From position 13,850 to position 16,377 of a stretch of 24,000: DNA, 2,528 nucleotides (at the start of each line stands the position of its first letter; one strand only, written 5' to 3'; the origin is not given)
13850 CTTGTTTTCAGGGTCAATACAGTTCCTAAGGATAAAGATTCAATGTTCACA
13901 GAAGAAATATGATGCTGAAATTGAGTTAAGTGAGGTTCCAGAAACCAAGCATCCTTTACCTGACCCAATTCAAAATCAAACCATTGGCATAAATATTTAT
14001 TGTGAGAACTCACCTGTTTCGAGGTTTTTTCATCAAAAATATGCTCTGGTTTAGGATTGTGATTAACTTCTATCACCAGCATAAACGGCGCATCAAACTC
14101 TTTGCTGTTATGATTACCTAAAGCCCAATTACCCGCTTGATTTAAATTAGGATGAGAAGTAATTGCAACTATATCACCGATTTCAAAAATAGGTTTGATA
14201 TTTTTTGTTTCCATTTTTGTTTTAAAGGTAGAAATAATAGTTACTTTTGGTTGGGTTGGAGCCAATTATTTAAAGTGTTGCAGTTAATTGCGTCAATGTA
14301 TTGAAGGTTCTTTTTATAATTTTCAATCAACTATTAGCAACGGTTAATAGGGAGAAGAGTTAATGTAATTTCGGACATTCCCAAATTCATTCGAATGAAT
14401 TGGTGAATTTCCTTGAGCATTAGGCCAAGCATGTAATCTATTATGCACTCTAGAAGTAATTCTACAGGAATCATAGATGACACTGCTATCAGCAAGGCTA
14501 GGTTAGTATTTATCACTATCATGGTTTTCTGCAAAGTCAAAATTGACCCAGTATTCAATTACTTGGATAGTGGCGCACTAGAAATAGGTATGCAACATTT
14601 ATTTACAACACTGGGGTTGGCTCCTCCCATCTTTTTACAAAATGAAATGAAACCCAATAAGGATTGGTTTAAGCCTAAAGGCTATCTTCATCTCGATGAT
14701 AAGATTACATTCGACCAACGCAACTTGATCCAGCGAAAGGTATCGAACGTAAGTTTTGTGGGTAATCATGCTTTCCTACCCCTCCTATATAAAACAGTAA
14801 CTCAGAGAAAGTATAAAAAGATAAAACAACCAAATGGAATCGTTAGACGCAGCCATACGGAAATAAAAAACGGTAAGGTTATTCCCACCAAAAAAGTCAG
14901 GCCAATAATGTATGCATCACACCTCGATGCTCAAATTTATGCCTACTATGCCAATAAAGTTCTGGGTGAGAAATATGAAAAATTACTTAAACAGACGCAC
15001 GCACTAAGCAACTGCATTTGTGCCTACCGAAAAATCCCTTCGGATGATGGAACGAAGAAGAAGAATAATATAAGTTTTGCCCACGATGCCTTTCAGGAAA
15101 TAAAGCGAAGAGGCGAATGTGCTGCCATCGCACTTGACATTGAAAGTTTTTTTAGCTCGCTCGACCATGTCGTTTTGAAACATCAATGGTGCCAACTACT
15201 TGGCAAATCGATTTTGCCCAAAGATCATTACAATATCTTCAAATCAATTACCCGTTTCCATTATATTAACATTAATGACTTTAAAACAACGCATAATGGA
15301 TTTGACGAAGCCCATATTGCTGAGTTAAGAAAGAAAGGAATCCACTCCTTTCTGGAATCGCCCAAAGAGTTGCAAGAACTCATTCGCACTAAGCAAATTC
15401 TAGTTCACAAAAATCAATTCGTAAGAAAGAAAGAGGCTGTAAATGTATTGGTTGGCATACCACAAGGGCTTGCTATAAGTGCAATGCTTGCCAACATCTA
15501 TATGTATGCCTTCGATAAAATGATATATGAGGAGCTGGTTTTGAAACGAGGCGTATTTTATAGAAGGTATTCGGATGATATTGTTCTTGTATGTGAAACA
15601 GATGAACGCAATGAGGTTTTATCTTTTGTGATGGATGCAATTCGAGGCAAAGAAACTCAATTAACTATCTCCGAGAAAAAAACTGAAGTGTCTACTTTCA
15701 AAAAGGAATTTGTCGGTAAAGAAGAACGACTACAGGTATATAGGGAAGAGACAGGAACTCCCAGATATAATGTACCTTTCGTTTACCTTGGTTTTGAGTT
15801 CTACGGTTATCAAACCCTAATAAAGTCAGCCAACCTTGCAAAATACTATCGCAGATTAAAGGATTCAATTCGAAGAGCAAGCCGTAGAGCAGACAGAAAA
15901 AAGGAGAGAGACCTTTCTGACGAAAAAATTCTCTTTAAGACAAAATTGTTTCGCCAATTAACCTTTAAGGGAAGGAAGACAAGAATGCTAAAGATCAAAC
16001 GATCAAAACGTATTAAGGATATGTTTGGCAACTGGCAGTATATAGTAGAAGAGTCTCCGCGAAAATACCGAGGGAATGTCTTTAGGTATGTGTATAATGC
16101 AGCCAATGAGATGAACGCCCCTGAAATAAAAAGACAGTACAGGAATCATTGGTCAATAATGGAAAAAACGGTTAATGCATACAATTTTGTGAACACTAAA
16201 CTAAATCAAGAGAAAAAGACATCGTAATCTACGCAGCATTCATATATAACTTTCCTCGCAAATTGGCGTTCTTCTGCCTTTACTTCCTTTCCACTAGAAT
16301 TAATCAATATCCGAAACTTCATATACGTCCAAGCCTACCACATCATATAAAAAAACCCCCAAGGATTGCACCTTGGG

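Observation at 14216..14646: A predicted promoter lies 190-335+ nt upstream of the RT coding start, implying a long leader or ncRNA like the template RNAs of other RT systems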

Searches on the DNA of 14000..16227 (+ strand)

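Call 9: search_rna_families(source=window, start=14000, end=14900, threshold=evalue, max_evalue=10)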
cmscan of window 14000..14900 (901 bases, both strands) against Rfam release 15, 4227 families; matches with E-value up to 10: 6.
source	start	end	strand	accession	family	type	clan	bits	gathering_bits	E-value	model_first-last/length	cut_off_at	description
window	14120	14193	-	RF01393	isrJ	Gene; sRNA;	-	21.2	37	0.24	1-75/75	no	isrJ Hfq binding RNA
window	14102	14168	+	RF01172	sn2343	Gene; snRNA; snoRNA; CD-box;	-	20.4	60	0.059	1-78/78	no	Small nucleolar RNA sn2343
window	14046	14079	+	RF03602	mir-8250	Gene; miRNA;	-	16.3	80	5.9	13-45/60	no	mir-8250 microRNA precursor family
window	14634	14670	-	RF01373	CRISPR-DR60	Gene; CRISPR;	-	16.2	45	9.9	1-37/37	no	CRISPR RNA direct repeat element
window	14462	14534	-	RF01191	SNORD121A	Gene; snRNA; snoRNA; CD-box;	-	16.1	44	9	1-82/82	no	Small nucleolar RNA SNORD121A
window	14284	14330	-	RF01291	SNORD97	Gene; snRNA; snoRNA; CD-box;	-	15.4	45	9.8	1-142/142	no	Small nucleolar RNA SNORD97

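Call 54: build_rna_model(alignment_id=A4, structure=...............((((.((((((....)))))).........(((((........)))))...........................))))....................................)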
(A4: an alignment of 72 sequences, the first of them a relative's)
Model R1 built from alignment A4 (72 sequences, 130 columns); structure: as given.
model positions 107; base pairs 15; branch points 1; effective number of sequences 11.9; information 0.59 bits per position. Calibrated on 0.2 Mb of random sequence (short: E-values are rough).
structure used (alignment columns):
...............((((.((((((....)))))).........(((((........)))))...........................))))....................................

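Call 55: search_with_rna_model(model_id=R1, source=window, max_evalue=10, show_alignments=1)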
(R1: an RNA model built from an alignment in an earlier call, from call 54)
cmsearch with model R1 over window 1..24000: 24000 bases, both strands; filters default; matches with E-value up to 10: 1.
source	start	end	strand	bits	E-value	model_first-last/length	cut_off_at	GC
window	14533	14636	+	45.7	1.6e-08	1-107/107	no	0.38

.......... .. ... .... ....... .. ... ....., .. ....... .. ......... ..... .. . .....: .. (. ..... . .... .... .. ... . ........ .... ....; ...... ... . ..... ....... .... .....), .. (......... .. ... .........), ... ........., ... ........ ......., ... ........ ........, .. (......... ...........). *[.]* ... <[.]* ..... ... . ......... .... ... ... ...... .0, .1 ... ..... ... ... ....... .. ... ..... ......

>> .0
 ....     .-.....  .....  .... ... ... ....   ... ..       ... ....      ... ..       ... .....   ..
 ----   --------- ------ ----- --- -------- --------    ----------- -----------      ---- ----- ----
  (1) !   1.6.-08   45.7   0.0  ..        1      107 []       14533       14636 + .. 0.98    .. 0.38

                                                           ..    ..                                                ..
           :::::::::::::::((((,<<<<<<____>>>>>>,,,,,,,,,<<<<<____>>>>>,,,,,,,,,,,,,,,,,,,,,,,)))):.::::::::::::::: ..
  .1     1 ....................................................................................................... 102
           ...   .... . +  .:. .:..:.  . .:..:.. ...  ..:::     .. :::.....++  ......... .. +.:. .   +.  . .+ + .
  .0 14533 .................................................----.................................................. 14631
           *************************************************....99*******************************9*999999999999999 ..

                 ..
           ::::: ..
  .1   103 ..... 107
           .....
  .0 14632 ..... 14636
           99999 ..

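Call 56: search_with_rna_model(model_id=R1, sources=[window, L001, L002, L003, L005, L006, L007, L010, L011, L012, L018, L020, L023, L024, L028, L030, L031, L032, L033, L034, L035, L040, L041, L042, L043, L044, L045, L047, L049, L050, L053, L054, L056, L057, L059, L062, L063, L067, L074, L077, L079, L080, L082, L083, L084, L086, L091, L092, L093, L097, L098, L100, L101, L104, L105, L108, L110, L111, L112, L113, L114, L116, L117, L122, L125, L128, L130, L133, L134, L135, L142, L145, L152, L155, L162, L163, L164, L165, L161, L166, L167, L004, L060, L061, L068, L069, L073, L075, L078, L126, L131, L136, L138, L139, L143, L151, L154, L156, L159, L160], max_evalue=0.001, make_alignment=true)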
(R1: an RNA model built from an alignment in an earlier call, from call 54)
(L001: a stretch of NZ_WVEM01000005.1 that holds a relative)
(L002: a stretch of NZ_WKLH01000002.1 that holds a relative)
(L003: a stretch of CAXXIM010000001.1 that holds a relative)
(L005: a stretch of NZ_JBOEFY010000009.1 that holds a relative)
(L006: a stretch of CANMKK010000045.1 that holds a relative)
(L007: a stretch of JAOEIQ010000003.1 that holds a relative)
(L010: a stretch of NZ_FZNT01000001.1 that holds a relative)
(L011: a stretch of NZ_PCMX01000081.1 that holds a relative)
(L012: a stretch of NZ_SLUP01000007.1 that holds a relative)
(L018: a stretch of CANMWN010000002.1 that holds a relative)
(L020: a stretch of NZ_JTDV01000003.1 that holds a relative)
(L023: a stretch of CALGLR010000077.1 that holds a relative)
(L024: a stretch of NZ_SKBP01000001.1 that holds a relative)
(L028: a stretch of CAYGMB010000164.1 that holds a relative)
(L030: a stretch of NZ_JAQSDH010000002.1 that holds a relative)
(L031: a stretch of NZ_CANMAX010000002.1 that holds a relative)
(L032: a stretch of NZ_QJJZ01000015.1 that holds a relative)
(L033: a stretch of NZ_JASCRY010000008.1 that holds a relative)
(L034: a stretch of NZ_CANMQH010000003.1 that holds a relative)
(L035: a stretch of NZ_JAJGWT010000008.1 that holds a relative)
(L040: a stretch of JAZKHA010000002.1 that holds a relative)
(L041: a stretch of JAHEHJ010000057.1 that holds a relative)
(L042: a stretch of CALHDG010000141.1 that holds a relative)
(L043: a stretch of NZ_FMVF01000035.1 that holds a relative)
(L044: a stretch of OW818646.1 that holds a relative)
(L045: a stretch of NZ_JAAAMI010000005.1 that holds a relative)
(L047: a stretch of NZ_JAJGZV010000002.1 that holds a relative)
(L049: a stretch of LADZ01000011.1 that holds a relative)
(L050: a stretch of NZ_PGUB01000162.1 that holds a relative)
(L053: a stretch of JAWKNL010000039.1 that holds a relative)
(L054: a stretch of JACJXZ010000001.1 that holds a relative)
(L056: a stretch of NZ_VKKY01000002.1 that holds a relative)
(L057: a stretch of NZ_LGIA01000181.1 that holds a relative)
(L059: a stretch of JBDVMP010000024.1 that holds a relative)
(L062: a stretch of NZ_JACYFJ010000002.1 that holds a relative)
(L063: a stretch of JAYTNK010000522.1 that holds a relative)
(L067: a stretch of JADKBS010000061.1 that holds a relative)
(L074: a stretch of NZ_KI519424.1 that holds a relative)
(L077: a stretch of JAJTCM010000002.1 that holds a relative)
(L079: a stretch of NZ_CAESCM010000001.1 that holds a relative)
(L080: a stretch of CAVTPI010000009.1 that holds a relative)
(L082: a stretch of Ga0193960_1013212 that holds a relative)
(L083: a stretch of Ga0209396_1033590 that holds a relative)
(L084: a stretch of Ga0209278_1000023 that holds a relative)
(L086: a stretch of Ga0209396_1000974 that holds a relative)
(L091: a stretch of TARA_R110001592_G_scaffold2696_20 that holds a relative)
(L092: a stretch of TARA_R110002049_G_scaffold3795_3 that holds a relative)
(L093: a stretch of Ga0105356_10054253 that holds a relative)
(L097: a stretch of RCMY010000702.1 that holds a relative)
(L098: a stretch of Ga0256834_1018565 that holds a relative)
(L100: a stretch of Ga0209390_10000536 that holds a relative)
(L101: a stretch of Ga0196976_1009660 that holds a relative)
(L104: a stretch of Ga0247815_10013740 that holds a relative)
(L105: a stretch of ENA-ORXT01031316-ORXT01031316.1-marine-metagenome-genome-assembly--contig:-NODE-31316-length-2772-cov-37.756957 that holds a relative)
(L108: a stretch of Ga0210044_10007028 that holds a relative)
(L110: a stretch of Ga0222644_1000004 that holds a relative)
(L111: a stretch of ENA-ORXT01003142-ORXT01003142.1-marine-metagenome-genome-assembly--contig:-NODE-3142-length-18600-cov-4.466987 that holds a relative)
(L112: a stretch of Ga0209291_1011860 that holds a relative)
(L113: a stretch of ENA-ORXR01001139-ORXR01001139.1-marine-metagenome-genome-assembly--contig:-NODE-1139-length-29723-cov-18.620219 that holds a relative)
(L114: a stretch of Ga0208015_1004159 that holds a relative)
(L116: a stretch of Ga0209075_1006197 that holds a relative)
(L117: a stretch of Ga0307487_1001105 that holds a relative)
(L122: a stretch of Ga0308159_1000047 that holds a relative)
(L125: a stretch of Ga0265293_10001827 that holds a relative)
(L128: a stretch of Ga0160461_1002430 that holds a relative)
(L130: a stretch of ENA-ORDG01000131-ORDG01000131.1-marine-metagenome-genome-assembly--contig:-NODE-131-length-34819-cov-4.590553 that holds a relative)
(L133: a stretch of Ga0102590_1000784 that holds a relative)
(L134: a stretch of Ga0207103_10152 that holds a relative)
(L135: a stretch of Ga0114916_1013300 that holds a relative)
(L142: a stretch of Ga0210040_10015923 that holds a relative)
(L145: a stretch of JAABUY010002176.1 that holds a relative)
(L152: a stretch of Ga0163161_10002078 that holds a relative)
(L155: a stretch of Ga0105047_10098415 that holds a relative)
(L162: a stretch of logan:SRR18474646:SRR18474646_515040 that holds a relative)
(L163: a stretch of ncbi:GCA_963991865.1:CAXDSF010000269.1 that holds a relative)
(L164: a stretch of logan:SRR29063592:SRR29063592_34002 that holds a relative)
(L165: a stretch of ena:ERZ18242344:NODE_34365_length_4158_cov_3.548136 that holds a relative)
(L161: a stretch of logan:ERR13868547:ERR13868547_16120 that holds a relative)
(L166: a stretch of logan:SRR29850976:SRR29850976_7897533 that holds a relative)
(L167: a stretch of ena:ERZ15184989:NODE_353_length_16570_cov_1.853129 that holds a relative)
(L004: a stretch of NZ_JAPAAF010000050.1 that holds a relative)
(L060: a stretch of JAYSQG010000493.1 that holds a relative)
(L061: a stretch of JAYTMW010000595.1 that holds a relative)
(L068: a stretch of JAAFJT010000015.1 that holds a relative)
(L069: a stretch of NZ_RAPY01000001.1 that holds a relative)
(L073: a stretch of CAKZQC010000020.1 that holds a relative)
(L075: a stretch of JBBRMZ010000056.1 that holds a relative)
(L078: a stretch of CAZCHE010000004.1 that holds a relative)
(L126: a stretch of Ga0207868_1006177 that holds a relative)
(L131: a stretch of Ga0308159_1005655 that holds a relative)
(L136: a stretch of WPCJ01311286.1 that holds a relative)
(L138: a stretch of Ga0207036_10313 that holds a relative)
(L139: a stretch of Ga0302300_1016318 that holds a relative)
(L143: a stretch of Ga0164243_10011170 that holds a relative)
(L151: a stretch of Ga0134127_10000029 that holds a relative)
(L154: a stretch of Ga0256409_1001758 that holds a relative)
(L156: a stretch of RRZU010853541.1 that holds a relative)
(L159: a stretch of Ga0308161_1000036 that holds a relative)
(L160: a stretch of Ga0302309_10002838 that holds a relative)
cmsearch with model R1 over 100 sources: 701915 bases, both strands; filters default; matches with E-value up to 0.001: 84.
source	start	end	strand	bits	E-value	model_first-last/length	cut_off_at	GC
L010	3887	3992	+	105.2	1.4e-21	1-107/107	no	0.33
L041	2613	2718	+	104.8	1.7e-21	1-107/107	no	0.42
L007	3888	3993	+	104.7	1.8e-21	1-107/107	no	0.36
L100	2385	2492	+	104.6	1.9e-21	1-107/107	no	0.36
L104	1576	1682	+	103.9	2.8e-21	1-107/107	no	0.41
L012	3888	3994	+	102.7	5.5e-21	1-107/107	no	0.36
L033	3876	3983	+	102.4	6.6e-21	1-107/107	no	0.42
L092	2390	2495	+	101.4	1.1e-20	1-107/107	no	0.37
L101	623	726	+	101.3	1.2e-20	1-107/107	no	0.38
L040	3886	3991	+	99.4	3.6e-20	1-107/107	no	0.37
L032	3889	3994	+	99.3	3.7e-20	1-107/107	no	0.42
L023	3891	3996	+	99.2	3.9e-20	1-107/107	no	0.34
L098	1103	1207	+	97.7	9.2e-20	1-107/107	no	0.34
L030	3883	3990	+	97.6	9.5e-20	1-107/107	no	0.44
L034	3874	3981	+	97.1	1.3e-19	1-107/107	no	0.36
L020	3886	3993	+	95.9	2.5e-19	1-107/107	no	0.38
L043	3431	3535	+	95.6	3.1e-19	1-107/107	no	0.41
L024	3886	3991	+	94.6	5.3e-19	1-107/107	no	0.31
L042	3877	3985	+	94.4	5.9e-19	1-107/107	no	0.33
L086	2385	2493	+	94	7.3e-19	1-107/107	no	0.33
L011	3885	3989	+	93.5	9.6e-19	1-107/107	no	0.35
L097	2384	2492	+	92.6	1.6e-18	1-107/107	no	0.39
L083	1243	1348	+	91.4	3.2e-18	1-107/107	no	0.35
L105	1072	1179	+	90.8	4.4e-18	1-107/107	no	0.37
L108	2386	2492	+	90.8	4.5e-18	1-107/107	no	0.34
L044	3889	3994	+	90.3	5.8e-18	1-107/107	no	0.36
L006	3312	3419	+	89.1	1.1e-17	1-107/107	no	0.33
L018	3868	3972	+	87.7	2.6e-17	1-107/107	no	0.32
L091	2317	2421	+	87.3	3.3e-17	1-107/107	no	0.3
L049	2276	2382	+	86.6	4.6e-17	1-107/107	no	0.37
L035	3859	3967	+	85.6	8.1e-17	1-107/107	no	0.33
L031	3881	3985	+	84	2.1e-16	1-107/107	no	0.36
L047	3874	3984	+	83.3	3.1e-16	1-107/107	no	0.34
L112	1296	1397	+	80.9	1.2e-15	1-107/107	no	0.37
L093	1327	1433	+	79.2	3.1e-15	1-107/107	no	0.35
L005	3891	3994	+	78.2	5.4e-15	1-107/107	no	0.34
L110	2386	2491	+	77.6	7.6e-15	1-107/107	no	0.38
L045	3879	3986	+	75.3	2.8e-14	1-107/107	no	0.39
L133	2357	2472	+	72.4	1.4e-13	1-107/107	no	0.35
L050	3870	3974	+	71.8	1.9e-13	1-107/107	no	0.35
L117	2369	2475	+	71.5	2.3e-13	1-107/107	no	0.34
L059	3865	3970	+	71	3.1e-13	1-107/107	no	0.37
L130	2365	2471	+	70.5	4e-13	1-107/107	no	0.32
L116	2366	2472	+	70.5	4e-13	1-107/107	no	0.3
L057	3885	3996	+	67.4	2.3e-12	1-107/107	no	0.4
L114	1399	1505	+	67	2.9e-12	1-107/107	no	0.36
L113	995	1110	+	67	2.9e-12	1-107/107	no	0.36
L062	3891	4002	+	63.6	2e-11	1-107/107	no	0.45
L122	2374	2484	+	62.8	3e-11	1-107/107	no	0.29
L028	2053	2158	+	62.2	4.3e-11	1-107/107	no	0.39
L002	3885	3996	+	61.8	5.5e-11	1-107/107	no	0.38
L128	1790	1901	+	60.9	8.8e-11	1-107/107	no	0.39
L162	1671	1778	+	60.5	1.1e-10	1-107/107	no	0.42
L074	3871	3986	+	60.4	1.2e-10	1-107/107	no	0.36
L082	1069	1176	+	58.1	4.4e-10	1-107/107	no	0.51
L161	1647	1759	+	58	4.6e-10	1-107/107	no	0.47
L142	1246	1358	+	57.1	7.8e-10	1-107/107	no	0.35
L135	464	574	+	56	1.4e-09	1-107/107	no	0.33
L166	2129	2241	+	55.5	1.9e-09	1-107/107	no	0.4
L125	2386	2493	+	55.3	2.1e-09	1-107/107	no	0.33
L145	2372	2481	+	55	2.5e-09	1-107/107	no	0.39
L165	1893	1998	+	52.4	1.1e-08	1-107/107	no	0.46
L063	2263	2382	+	51.7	1.7e-08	1-107/107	no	0.42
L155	1728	1838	+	51.6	1.7e-08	1-107/107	no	0.32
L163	2095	2205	+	49.8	4.8e-08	1-107/107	no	0.47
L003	3879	3991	+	49.4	6e-08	1-107/107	no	0.42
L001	3887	3996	+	48.2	1.2e-07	1-107/107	no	0.33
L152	2388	2500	+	45.7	4.7e-07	1-107/107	no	0.4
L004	3886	3997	+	45.2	6.4e-07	1-107/107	no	0.38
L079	3895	3993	+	44.3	1e-06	1-107/107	no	0.41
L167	2081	2191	+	44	1.2e-06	1-107/107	no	0.34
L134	2376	2481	+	43.8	1.4e-06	1-107/107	no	0.4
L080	3895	3995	+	42.8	2.4e-06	1-107/107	no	0.37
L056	3860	3966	+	41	6.7e-06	1-107/107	no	0.4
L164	1646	1755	+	39.3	1.7e-05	1-107/107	no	0.34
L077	3894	3998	+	37.4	4.9e-05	1-107/107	no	0.3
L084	2358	2475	+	35.8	0.00012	1-107/107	no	0.42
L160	540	644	+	35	0.0002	1-107/107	no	0.41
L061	3872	3979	+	34.1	0.00032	1-107/107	no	0.34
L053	3888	4002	+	34.1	0.00033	1-107/107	no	0.41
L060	415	522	+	33.6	0.00042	1-107/107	no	0.37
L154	1158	1273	+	33.6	0.00042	1-107/107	no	0.33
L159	2368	2468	+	33.1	0.00056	1-107/107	no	0.33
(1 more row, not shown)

Alignment A5: 84 matches aligned to the model, 136 columns, each read 5' to 3' on its own strand. Consensus structure (alignment columns), stored with it:
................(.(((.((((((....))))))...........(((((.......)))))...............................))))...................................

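Call 75: search_with_rna_model(model_id=R1, sources=[L168, L169, L170], max_evalue=10, filters=off)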
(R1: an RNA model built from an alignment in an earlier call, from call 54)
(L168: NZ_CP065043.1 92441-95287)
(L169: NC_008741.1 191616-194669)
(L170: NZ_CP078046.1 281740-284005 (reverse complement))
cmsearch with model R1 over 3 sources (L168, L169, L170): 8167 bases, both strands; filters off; matches with E-value up to 10: 15.
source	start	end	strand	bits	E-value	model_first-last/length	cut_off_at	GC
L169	1792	1862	+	13.6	0.39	1-107/107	no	0.37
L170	418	475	-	13.5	0.4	1-107/107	no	0.26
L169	966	1015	+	12.8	0.61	1-107/107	no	0.38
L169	879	940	-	12.5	0.71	1-107/107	no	0.4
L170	51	124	-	11.7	1.1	1-107/107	no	0.31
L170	1657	1720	-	11.5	1.3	1-107/107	no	0.31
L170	1462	1523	+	11.2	1.5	1-107/107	no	0.35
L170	379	475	+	11.1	1.5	1-107/107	no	0.27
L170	788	842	-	9.9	3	1-107/107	no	0.35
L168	1264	1315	+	9.9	3.1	1-107/107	no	0.25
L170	1002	1062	-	9.8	3.3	1-107/107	no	0.21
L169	1336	1403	+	9.3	4.3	1-107/107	no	0.34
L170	1577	1633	+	9.2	4.6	1-107/107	no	0.21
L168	2607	2702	-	8.2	8.2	1-107/107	no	0.36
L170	1182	1244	+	7.9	9.5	1-107/107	no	0.29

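Call 79: build_rna_model(alignment_id=A6, structure=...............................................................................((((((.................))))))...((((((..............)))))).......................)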
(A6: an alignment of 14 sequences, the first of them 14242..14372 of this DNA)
Model R2 built from alignment A6 (14 sequences, 160 columns); structure: as given.
model positions 129; base pairs 12; branch points 1; effective number of sequences 7.73; information 0.59 bits per position. Calibrated on 0.2 Mb of random sequence (short: E-values are rough).
structure used (alignment columns):
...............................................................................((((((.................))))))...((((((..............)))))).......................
